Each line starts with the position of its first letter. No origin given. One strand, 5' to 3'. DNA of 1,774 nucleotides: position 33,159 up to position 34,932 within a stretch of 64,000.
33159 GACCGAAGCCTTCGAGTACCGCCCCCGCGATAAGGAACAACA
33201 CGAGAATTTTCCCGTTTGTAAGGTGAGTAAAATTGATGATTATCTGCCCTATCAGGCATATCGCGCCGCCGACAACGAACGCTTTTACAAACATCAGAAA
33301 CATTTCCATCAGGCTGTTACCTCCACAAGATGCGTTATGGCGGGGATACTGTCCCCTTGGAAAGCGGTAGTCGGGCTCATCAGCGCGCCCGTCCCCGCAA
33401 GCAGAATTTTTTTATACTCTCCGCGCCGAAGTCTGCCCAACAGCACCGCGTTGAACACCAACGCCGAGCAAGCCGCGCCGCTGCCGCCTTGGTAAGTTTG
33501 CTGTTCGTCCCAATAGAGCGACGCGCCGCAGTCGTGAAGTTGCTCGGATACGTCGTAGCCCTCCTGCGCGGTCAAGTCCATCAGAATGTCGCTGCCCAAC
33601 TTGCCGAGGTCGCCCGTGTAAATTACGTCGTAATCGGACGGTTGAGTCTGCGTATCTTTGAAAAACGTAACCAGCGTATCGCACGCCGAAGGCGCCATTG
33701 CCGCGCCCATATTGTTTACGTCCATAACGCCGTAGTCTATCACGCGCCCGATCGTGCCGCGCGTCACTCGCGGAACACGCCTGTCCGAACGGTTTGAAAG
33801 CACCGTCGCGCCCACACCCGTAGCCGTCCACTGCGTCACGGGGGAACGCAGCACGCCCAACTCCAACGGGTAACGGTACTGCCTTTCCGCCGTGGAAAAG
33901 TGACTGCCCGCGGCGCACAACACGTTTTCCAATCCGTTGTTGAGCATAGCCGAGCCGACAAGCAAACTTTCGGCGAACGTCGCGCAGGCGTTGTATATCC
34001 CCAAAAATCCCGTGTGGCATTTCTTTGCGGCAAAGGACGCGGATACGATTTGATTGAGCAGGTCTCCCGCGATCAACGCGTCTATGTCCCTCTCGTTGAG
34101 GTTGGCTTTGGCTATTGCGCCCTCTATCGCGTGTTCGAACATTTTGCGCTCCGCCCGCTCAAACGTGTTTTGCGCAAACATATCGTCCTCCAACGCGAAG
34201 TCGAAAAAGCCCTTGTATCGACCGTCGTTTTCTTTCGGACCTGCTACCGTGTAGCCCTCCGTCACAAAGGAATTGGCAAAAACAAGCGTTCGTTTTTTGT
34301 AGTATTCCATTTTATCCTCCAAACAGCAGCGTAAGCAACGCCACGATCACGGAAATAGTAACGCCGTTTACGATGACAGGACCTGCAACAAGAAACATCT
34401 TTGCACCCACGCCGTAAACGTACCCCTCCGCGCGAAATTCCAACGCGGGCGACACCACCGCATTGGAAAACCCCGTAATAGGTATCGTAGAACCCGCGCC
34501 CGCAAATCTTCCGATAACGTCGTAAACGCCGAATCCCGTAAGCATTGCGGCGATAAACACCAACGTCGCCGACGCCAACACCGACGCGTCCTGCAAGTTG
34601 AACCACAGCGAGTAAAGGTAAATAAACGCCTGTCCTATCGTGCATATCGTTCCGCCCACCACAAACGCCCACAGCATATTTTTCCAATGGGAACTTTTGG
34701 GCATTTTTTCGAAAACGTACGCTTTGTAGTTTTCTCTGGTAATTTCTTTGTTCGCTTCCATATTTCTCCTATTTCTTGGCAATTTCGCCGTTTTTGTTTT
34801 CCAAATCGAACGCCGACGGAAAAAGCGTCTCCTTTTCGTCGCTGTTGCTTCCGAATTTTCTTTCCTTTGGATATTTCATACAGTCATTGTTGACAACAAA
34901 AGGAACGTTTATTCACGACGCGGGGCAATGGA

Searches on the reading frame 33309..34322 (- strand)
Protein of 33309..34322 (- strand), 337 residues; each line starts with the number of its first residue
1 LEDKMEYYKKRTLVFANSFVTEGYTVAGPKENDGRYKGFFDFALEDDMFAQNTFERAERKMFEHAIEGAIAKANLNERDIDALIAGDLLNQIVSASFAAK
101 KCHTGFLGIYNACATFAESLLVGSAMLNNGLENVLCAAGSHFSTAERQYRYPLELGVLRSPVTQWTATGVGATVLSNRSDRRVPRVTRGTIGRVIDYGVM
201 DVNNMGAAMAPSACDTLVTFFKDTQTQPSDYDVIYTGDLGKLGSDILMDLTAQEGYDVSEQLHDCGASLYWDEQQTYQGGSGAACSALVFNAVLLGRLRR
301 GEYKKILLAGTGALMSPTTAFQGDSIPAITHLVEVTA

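Call 9: search_protein_families(library=pfam, proteins=[window:33309-34322:-])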
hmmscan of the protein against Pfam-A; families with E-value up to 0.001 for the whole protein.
window:33309-34322:- (337 aa): 1 family
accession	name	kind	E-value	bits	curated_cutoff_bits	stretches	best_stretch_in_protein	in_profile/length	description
PF07451.17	SpoVAD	-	3.3e-122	407.8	22.1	1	10-335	2-328/329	Stage V sporulation protein AD (SpoVAD)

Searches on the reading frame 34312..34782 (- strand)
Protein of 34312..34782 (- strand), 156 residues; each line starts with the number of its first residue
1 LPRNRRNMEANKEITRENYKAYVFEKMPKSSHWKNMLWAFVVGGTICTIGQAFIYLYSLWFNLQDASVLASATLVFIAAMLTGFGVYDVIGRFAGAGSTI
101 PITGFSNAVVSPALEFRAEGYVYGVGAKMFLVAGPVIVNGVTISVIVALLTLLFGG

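Call 9: search_protein_families(library=pfam, proteins=[window:34312-34782:-])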
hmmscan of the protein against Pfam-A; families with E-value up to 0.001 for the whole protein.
window:34312-34782:- (156 aa): 1 family
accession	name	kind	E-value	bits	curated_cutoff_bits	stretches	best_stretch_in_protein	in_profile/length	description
PF03862.18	SpoVAC_SpoVAEB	-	1.9e-38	131.8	25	1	35-149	1-116/117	SpoVAC/SpoVAEB sporulation membrane protein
